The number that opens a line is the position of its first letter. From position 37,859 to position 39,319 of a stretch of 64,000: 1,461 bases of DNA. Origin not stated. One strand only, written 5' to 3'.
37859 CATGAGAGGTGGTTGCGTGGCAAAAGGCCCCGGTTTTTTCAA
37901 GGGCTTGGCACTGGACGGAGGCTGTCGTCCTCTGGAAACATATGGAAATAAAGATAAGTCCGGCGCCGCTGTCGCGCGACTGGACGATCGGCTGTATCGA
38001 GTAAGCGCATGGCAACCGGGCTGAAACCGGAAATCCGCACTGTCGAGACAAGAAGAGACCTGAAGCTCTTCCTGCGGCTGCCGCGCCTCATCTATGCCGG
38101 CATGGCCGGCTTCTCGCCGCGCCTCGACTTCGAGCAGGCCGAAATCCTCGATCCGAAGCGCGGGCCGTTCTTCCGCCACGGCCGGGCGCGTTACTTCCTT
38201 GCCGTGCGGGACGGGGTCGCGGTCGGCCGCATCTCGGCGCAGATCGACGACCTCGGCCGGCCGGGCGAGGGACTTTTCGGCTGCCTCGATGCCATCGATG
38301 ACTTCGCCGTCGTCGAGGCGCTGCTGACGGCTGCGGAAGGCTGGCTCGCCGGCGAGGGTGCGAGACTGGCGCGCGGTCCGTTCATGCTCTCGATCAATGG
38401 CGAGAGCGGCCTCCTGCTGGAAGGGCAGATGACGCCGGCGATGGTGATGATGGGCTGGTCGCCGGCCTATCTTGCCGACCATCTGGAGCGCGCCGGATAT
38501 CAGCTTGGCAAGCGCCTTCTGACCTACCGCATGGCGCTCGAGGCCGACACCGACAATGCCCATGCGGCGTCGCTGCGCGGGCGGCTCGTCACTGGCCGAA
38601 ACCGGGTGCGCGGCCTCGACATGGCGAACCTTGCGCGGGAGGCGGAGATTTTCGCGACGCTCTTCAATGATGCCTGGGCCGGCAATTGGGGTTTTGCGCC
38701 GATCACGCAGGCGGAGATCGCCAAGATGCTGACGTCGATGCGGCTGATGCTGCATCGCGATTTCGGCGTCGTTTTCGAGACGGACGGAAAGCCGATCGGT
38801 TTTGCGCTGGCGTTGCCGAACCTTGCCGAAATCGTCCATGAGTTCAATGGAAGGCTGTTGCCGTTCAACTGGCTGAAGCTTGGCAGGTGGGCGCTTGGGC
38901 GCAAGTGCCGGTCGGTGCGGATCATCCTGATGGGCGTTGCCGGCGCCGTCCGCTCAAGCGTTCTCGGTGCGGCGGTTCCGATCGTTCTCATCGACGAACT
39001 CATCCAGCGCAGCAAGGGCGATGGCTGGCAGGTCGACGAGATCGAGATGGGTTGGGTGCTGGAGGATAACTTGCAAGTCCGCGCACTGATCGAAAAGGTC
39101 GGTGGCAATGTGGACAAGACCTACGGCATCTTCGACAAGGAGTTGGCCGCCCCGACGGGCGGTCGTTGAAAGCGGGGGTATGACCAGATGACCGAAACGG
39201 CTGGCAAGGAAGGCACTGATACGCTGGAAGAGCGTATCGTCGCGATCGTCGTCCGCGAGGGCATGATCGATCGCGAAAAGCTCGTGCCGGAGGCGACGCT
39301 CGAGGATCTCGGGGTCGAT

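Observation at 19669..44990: ~25-kb glycan/glycolipid biosynthesis-export supercluster of unusual composition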

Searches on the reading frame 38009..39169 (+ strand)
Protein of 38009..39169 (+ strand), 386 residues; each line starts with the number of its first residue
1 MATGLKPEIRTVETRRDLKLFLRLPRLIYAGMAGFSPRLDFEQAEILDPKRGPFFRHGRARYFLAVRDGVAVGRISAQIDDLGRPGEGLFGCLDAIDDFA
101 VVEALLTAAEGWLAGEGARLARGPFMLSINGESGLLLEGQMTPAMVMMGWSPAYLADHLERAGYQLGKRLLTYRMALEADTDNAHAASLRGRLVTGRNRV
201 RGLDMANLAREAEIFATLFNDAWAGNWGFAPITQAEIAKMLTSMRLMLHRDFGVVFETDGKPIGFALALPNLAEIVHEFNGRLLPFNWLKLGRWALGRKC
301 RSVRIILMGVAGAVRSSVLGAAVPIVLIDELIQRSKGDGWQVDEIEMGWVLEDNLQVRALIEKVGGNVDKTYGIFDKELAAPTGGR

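Call 8: search_protein_families(library=pfam, proteins=[window:38009-39169:+], max_evalue=0.001)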
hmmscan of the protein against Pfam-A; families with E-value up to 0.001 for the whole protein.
window:38009-39169:+ (386 aa): 0 families

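Call 11: search_protein_families(library=ncbifam, proteins=[window:38009-39169:+], max_evalue=0.00001)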
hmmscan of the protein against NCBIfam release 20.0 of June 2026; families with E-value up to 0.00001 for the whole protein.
window:38009-39169:+ (386 aa): 0 families

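Call 16: search_protein_families(library=pfam, proteins=[window:38009-39169:+], max_evalue=1)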
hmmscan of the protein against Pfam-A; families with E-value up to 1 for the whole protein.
window:38009-39169:+ (386 aa): 1 family
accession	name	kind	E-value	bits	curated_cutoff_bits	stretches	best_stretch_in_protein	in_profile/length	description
PF00583.31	Acetyltransf_1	-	0.0033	18.1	20.7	0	54-82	27-55/116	Acetyltransferase (GNAT) family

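Call 17: search_solved_structures(query=window:38009-39169:+, max_evalue=1)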
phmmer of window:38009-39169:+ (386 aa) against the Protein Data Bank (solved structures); distinct sequences matched with E-value up to 1: 2.
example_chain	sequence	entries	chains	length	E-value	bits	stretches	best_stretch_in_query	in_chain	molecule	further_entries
3mop_A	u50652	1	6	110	0.45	12.6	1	12-85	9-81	Myeloid differentiation primary response protein MyD88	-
3lxy_A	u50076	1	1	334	0.64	12.1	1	91-138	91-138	4-hydroxythreonine-4-phosphate dehydrogenase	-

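Call 21: find_homologous_proteins(query=window:38009-39169:+, max_evalue=0.001)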
Query window:38009-39169:+ (386 aa): 894 proteins with E <= 0.001 among 8000 candidates; the best 120 are listed.
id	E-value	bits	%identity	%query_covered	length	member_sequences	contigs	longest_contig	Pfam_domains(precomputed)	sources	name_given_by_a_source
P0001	1.6e-254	862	100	100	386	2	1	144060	-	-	-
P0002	2.1e-161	555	69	96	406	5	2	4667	-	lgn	-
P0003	7.7e-150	517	63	96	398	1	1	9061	-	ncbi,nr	ncbi:MAG: hypothetical protein KDJ16_16130 [Hyphomicrobiales bacterium]|nr:hypothetical protein [Hyp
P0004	8.8e-142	491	60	96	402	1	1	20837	-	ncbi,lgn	-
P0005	2.2e-140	486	60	96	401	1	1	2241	-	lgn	-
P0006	3.7e-135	469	62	94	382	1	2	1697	PF00583.32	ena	-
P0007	4.3e-119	416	53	96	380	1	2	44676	-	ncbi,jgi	-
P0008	1.5e-115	404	52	96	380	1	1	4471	-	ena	-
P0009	1.1e-105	372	50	96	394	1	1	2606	-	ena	-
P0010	4.0e-105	370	48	96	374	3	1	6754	-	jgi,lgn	jgi:hypothetical protein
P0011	3.0e-102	361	47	96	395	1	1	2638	-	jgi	jgi:hypothetical protein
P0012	8.4e-101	356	48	94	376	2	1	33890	PF00583.32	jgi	-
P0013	1.8e-100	355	47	92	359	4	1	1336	-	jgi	-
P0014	8.7e-100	352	47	96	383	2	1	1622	-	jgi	jgi:hypothetical protein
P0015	2.1e-98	348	47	95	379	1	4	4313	-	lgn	-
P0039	2.1e-88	315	44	95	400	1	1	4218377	-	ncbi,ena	-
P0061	2.2e-83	299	42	96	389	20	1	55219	-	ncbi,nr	ncbi:hypothetical protein GL297_10090 [Komagataeibacter sp. FXV2]|nr:hypothetical protein [Komagatae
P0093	8.8e-81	290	42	93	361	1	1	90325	-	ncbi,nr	ncbi:MAG: dATP pyrophosphohydrolase [Gammaproteobacteria bacterium]|nr:dATP pyrophosphohydrolase [Ga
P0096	1.8e-80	289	42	96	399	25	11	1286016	-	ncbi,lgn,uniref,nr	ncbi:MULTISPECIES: hypothetical protein [unclassified Bradyrhizobium]|uniref:hypothetical protein n=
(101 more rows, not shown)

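Call 22: find_encoding_contigs(protein=P0096, flank=10000, max_places=2)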
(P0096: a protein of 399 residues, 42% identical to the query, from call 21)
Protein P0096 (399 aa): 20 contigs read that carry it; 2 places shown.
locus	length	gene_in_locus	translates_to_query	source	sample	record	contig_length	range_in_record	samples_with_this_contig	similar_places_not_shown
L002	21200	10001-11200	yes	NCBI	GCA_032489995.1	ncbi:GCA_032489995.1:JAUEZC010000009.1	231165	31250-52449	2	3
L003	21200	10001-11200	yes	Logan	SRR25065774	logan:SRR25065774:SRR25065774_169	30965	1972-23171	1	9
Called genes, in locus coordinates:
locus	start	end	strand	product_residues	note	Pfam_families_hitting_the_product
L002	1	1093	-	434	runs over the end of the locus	PF20434:BD-FAE, PF07859:Abhydrolase_3, PF00326:Peptidase_S9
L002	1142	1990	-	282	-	PF01061:ABC2_membrane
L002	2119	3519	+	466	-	-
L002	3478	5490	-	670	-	PF00702:Hydrolase (faint)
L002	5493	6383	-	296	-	PF00535:Glycos_transf_2, PF13641:Glyco_tranf_2_3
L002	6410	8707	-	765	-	PF00005:ABC_tran, PF14524:Wzt_C, PF13578:Methyltransf_24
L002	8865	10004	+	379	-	-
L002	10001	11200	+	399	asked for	-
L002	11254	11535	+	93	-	PF00550:PP-binding (weak)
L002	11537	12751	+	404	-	PF00109:ketoacyl-synt, PF00108:Thiolase_N (faint), PF02801:Ketoacyl-synt_C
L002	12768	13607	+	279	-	PF01575:MaoC_dehydratas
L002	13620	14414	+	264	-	PF00106:adh_short, PF08659:KR (weak), PF13561:adh_short_C2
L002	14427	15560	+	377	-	PF13506:Glyco_transf_21, PF13641:Glyco_tranf_2_3, PF13632:Glyco_trans_2_3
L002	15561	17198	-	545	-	PF04055:Radical_SAM, PF13282:DUF4070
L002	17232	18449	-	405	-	PF04055:Radical_SAM, PF13186:SPASM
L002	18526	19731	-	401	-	PF00155:Aminotran_1_2, PF01053:Cys_Met_Meta_PP (weak)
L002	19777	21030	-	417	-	PF03739:LptF_LptG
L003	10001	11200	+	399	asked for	-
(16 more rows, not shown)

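Call 23: find_encoding_contigs(protein=P0061, flank=10000, max_places=2)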
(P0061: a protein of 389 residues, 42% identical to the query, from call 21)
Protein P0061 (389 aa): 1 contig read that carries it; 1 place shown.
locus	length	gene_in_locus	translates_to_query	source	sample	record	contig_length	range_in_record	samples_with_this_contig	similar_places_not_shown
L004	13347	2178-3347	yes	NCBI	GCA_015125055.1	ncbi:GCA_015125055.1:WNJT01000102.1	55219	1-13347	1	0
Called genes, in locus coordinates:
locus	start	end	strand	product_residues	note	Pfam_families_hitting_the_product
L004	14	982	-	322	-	PF02685:Glucokinase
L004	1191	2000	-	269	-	PF00106:adh_short, PF08659:KR, PF13561:adh_short_C2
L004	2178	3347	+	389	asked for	-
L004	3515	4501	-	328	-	PF00586:AIRS, PF02769:AIRS_C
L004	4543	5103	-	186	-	PF01029:NusB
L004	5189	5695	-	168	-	PF22811:Zn_ribbon_NrdR, PF03477:ATP-cone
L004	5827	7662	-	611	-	PF00270:DEAD, PF00271:Helicase_C, PF16124:RecQ_Zn_bind, PF09382:RQC, PF00570:HRDC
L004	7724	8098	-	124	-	PF00691:OmpA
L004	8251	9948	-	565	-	PF00664:ABC_membrane, PF00005:ABC_tran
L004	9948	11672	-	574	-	PF00664:ABC_membrane, PF00005:ABC_tran, PF02463:SMC_N (faint), PF13304:AAA_21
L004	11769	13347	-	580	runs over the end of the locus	PF07536:HWE_HK (weak), PF07568:HisKA_2, PF02518:HATPase_c, PF13581:HATPase_c_2 (weak)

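Call 25: find_encoding_contigs(protein=P0039, flank=10000, max_places=1)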
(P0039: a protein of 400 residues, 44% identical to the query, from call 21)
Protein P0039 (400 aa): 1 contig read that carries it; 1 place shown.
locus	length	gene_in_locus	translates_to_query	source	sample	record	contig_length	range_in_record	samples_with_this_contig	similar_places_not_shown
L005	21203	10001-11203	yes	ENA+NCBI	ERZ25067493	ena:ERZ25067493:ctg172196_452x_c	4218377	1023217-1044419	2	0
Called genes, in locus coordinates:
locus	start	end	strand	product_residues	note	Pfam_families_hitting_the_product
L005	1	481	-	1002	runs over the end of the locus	PF13432:TPR_16, PF14559:TPR_19 (weak), PF00515:TPR_1 (weak), PF13181:TPR_8 (weak), PF14559:TPR_19 (weak), PF13692:Glyco_trans_1_4, PF00534:Glycos_transf_1, PF13524:Glyco_trans_1_2, +9 more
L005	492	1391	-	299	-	PF05050:Methyltransf_21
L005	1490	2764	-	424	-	PF20706:GT4-conflict, PF00534:Glycos_transf_1, PF13692:Glyco_trans_1_4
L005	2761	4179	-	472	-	PF05159:Capsule_synth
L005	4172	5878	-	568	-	PF05159:Capsule_synth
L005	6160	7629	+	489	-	PF00884:Sulfatase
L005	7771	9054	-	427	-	PF00155:Aminotran_1_2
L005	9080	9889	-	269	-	PF00106:adh_short, PF13561:adh_short_C2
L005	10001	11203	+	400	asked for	-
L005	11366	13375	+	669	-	PF09286:Pro-kuma_activ, PF00082:Peptidase_S8 (weak)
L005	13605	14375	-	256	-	PF08021:FAD_binding_9, PF04954:SIP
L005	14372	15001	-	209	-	-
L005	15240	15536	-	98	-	PF03992:ABM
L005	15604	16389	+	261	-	PF04199:Cyclase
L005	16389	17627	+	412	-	PF00266:Aminotran_5, PF22580:KYNU_C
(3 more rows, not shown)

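Call 26: find_encoding_contigs(protein=P0093, flank=10000, max_places=1)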
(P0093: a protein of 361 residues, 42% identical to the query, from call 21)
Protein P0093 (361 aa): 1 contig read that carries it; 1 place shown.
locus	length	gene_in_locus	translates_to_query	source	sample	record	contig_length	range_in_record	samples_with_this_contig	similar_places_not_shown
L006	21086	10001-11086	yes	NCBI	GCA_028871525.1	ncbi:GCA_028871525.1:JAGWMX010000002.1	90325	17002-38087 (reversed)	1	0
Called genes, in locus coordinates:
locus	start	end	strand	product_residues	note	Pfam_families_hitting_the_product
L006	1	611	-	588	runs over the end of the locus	PF07695:7TMR-DISM_7TM, PF00990:GGDEF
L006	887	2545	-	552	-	PF02776:TPP_enzyme_N, PF00205:TPP_enzyme_M, PF02775:TPP_enzyme_C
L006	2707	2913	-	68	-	-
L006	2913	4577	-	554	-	PF00005:ABC_tran, PF02463:SMC_N (faint), PF13304:AAA_21 (faint), PF12848:ABC_tran_Xtn, PF00005:ABC_tran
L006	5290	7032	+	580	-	PF00501:AMP-binding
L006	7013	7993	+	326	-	PF00106:adh_short (faint), PF05368:NmrA, PF01073:3Beta_HSD, PF01370:Epimerase, PF04321:RmlD_sub_bind (faint), PF07993:NAD_binding_4 (weak), PF13460:NAD_binding_10, PF16363:GDP_Man_Dehyd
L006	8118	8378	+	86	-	PF00550:PP-binding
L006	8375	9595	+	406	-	PF00155:Aminotran_1_2, PF01053:Cys_Met_Meta_PP (weak), PF01212:Beta_elim_lyase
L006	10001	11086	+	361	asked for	-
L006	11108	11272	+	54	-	-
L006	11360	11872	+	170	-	-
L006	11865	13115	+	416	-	PF00291:PALP, PF01842:ACT (weak), PF13291:ACT_4 (weak)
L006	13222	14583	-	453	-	PF13742:tRNA_anti_2, PF01336:tRNA_anti-codon, PF02601:Exonuc_VII_L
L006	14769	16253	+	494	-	PF00478:IMPDH, PF03060:NMO (faint), PF00571:CBS, PF01070:FMN_dh (weak)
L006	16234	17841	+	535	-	PF00117:GATase, PF07722:Peptidase_C26, PF02540:NAD_synthase (weak), PF00958:GMP_synt_C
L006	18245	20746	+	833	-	PF22548:AEP-TOTE, PF04851:ResIII, PF00270:DEAD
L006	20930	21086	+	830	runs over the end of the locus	PF00176:SNF2-rel_dom, PF04851:ResIII, PF00271:Helicase_C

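Call 28: find_related_loci(query=A1, collection=genome_contigs, flank=10000)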
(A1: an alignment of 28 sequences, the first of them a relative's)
Query A1 (386 aa) in genome_contigs; peptide patterns used: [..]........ (x = any residue, [..] = any of these).
600 stretches matched a pattern (row limit reached: there are more); 594 encode a relative of the query (tblastn E <= 1e-3); the best 80 are kept; 80 distinct loci.
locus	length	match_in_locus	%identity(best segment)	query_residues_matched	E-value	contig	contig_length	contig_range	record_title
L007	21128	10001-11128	45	9-380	3e-97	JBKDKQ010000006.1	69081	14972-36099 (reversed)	MAG: Labrys sp. (in: a-proteobacteria) isolate samp_2119_metabat2_259 samp_2119_65699, whole genome shotgun sequence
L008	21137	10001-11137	43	9-382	2e-92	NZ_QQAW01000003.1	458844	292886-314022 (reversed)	Gluconacetobacter liquefaciens strain DSM 5603 Ga0215678_103, whole genome shotgun sequence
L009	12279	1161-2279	44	12-379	1e-90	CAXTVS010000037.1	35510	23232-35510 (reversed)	MAG TPA_asm: uncultured Acetobacteraceae bacterium isolate private_T1894_metawrap_bin.8 genome assembly, contig: private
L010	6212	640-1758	44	12-379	2e-89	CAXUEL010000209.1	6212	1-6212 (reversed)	MAG TPA_asm: uncultured Acetobacteraceae bacterium isolate public_SRR14722188_metawrap_bin.1 genome assembly, contig: pu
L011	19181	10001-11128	42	9-379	5e-88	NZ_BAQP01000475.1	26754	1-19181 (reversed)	Gluconacetobacter sacchari DSM 12717, whole genome shotgun sequence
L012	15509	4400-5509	43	8-380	3e-87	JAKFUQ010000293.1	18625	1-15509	MAG: Rhizobacter sp. isolate D1_Bin_37 D1_0002137, whole genome shotgun sequence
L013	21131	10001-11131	42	9-380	8e-87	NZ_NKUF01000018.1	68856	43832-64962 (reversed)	Gluconacetobacter entanii strain LTH 4560 NODE_18_length_68856_cov_65.6472_ID_15468, whole genome shotgun sequence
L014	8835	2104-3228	42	8-380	2e-86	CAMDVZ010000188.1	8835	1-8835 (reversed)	MAG: Caenispirillum bisanense isolate TrH-03may19-36 genome assembly, contig: TrH-03may19-C17065, whole genome shotgun s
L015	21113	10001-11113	43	12-379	2e-85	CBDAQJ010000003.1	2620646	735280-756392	MAG: Acetobacteraceae bacterium isolate 84998f28-125f-492a-b1ee-e0c7a5a889e3 genome assembly, contig: contig_3, whole ge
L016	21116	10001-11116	43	6-380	9e-85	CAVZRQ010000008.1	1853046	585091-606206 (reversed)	MAG: uncultured Gammaproteobacteria bacterium isolate MFD00905.bin.2.55 genome assembly, contig: contig_5050, whole geno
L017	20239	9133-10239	42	16-379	2e-83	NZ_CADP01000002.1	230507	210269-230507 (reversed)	Komagataeibacter europaeus LMG 18890 strain type strain:LMG 18890, whole genome shotgun sequence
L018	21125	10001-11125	41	8-380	1e-83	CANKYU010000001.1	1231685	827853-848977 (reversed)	uncultured Anderseniella sp. isolate 2-63-G.fasta genome assembly, contig: NODE_1, whole genome shotgun sequence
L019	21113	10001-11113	42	6-379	2e-82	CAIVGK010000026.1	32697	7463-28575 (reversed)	MAG: uncultured Burkholderiales bacterium isolate Loclat_bin-06505 genome assembly, contig: bin-06505:026/307, whole gen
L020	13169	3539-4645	42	8-379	3e-82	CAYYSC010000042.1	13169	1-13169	MAG TPA_asm: uncultured Rhodospirillales bacterium isolate binchicken_co13_26 genome assembly, contig: NODE_7263_length_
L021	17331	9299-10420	42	8-380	3e-82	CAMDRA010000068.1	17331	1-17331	MAG: Dongia mobilis isolate ZE-03apr19-330 genome assembly, contig: ZE-03apr19-C4839, whole genome shotgun sequence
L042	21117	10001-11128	38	8-381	5e-77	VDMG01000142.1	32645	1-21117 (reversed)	MAG: Beijerinckiaceae bacterium isolate USCa_AHI NODE_6, whole genome shotgun sequence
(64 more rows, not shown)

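Call 30: find_encoding_contigs(protein=P0001, flank=10000, max_places=2)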
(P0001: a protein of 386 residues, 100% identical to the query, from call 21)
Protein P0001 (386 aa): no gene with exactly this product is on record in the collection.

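Call 58: search_protein_families(library=ncbifam, proteins=[L042:8633-9859:+, L002:18526-19731:-, L002:15561-17198:-, L002:8865-10004:+, L002:3478-5490:-], max_evalue=0.000001)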
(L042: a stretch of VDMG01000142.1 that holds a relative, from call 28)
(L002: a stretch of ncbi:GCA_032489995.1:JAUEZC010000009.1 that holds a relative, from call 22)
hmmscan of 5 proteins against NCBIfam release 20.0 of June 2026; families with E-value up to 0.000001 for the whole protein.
L042:8633-9859:+ (408 aa): 11 families
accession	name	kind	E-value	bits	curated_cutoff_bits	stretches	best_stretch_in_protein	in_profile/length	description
TIGR00858.1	bioF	equivalog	1.4e-102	343.2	426.45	1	37-388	13-362/365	8-amino-7-oxononanoate synthase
NF047599.1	SerpalmtaseBetaP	equivalog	5e-87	292.1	500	1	27-393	23-389/394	serine palmitoyltransferase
NF047600.1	SerpalmtaseCFB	equivalog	2.5e-86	289.8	640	1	28-392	25-387/395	serine palmitoyltransferase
TIGR01825.1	gly_Cac_T_rel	subfamily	1.2e-83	281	535.4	1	37-389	25-374/385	BioF/Kbl family PLP-dependent acyltransferase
NF005394.0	PRK06939.1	equivalog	4.6e-82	275.9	460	1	39-390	35-387/397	glycine C-acetyltransferase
TIGR01821.1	5aminolev_synth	equivalog_domain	1.7e-69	234.6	338.55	1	45-397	45-397/402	5-aminolevulinate synthase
TIGR01822.1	2am3keto_CoA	equivalog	5.5e-68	229.7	493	1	40-386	32-379/393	glycine C-acetyltransferase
NF047603.1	SerpalmtaseAlphaP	equivalog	5.7e-62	209.6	670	1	40-389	40-388/399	serine palmitoyltransferase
NF005526.0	PRK07179.1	equivalog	1.2e-46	159.2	428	1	48-394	57-396/407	alpha-hydroxyketone-type quorum-sensing autoinducer synthase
NF004608.1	PRK05937.1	equivalog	7.2e-36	123.7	399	1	76-397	40-349/366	8-amino-7-oxononanoate synthase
NF005697.0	PRK07505.1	subfamily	7.8e-36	123.5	342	1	42-395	45-400/405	hypothetical protein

L002:18526-19731:- (401 aa): 11 families
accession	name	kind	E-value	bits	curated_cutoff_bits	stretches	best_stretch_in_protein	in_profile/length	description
NF047599.1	SerpalmtaseBetaP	equivalog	6.1e-147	489.4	500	1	8-396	3-391/394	serine palmitoyltransferase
NF047603.1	SerpalmtaseAlphaP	equivalog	2.8e-110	368.7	670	1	20-390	16-388/399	serine palmitoyltransferase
NF047600.1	SerpalmtaseCFB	equivalog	1.1e-95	320.6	640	1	42-399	37-393/395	serine palmitoyltransferase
TIGR00858.1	bioF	equivalog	4.5e-95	318.5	426.45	1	42-391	15-364/365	8-amino-7-oxononanoate synthase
TIGR01825.1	gly_Cac_T_rel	subfamily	2.1e-85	286.7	535.4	1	36-400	21-384/385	BioF/Kbl family PLP-dependent acyltransferase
NF005394.0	PRK06939.1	equivalog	3.6e-84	282.8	460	1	39-399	33-395/397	glycine C-acetyltransferase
TIGR01822.1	2am3keto_CoA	equivalog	1.7e-74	251.1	493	1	43-399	33-391/393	glycine C-acetyltransferase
TIGR01821.1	5aminolev_synth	equivalog_domain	3.6e-67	227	338.55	1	48-400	45-399/402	5-aminolevulinate synthase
NF005526.0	PRK07179.1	equivalog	4.3e-53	180.3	428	1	46-400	52-401/407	alpha-hydroxyketone-type quorum-sensing autoinducer synthase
NF004608.1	PRK05937.1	equivalog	1.9e-37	128.9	399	1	74-295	35-256/366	8-amino-7-oxononanoate synthase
NF005697.0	PRK07505.1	subfamily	2.1e-34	118.8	342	1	32-395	32-399/405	hypothetical protein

L002:15561-17198:- (545 aa): 10 families
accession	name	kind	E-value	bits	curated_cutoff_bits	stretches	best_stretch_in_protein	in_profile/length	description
TIGR04479.1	bcpD_PhpK_rSAM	subfamily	3.2e-22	78.6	600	1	174-348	242-409/504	PhpK family radical SAM P-methyltransferase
TIGR02026.1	BchE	equivalog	3.4e-16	59.2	481.35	1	176-345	197-362/497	magnesium-protoporphyrin IX monomethyl ester anaerobic oxidative cyclase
TIGR04072.2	rSAM_ladder_B12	equivalog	3.4e-15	55.6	360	1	95-379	95-381/443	lipid biosynthesis B12-binding/radical SAM protein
NF050148.1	rSAM_ApyD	equivalog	2.3e-14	52.7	750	1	173-345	199-363/645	RiPP biosynthesis radical SAM protein ApyD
TIGR04014.1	B12_SAM_MJ_0865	equivalog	2.4e-14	53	360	1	179-370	166-358/434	methyl-coenzyme M reductase glutamine C-methyltransferase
TIGR04013.1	B12_SAM_MJ_1487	hypoth_equivalog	8.2e-14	51.2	251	1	80-347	52-332/382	TIGR04013 family B12-binding domain/radical SAM domain-containing protein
NF038361.1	rSAM_Sden_1168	equivalog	8.5e-10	37.8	575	1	174-369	283-472/560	Sden_1168 family B12-binding radical SAM P-methyltransferase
TIGR04367.1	HpnR_B12_rSAM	equivalog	1.9e-09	36.6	650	1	173-364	186-367/490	hopanoid C-3 methylase HpnR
TIGR03471.1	HpnJ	equivalog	2.8e-07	29.8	577.6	1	174-381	198-398/472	hopanoid biosynthesis associated radical SAM protein HpnJ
TIGR04295.1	B12_rSAM_oligo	hypoth_equivalog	3.5e-07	29.3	400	1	175-337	202-352/422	TIGR04295 family B12-binding domain-containing radical SAM protein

L002:8865-10004:+ (379 aa): 0 families

L002:3478-5490:- (670 aa): 0 families
